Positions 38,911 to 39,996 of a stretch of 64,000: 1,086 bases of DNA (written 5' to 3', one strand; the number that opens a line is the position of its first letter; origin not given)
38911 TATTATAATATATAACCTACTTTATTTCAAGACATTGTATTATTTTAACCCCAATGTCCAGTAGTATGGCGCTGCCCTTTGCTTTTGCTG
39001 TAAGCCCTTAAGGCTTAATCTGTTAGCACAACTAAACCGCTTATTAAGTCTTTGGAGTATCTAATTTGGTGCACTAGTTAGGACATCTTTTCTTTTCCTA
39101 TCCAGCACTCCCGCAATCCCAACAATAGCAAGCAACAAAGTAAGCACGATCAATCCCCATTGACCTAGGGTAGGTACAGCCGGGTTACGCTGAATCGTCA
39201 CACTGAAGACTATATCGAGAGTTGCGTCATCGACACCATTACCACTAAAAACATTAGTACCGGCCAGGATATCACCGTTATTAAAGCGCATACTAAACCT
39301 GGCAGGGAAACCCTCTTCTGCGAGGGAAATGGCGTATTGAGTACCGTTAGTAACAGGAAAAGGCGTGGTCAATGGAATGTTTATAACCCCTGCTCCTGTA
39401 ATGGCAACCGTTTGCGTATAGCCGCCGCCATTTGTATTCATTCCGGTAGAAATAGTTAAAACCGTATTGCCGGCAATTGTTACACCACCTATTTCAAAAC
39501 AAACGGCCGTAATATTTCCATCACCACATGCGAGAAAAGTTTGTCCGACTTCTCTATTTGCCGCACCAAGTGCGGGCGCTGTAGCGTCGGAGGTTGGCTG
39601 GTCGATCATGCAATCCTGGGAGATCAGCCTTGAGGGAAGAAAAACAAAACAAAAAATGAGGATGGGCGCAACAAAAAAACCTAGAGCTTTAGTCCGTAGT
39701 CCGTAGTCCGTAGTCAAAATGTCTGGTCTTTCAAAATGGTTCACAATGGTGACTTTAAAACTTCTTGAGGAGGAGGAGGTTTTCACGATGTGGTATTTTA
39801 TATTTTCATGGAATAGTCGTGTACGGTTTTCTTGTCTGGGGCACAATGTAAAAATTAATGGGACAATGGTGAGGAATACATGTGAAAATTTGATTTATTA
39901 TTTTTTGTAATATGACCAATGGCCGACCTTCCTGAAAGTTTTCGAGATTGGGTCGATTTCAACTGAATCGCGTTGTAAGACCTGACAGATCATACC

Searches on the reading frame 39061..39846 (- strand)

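Call 93: search_protein_families(library=pfam, proteins=[window:39061-39846:-], max_evalue=0.01)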
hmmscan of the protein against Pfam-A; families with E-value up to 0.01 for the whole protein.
window:39061-39846:- (261 aa): 2 families
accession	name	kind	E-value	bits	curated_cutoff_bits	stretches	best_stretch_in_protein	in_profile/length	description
PF18203.6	IPTL-CTERM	-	1.6e-08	34.7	20.8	1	223-245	2-24/28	IPTL-CTERM motif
PF13313.11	DUF4082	-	0.0012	19.2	28.4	1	95-188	12-104/143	Domain of unknown function (DUF4082)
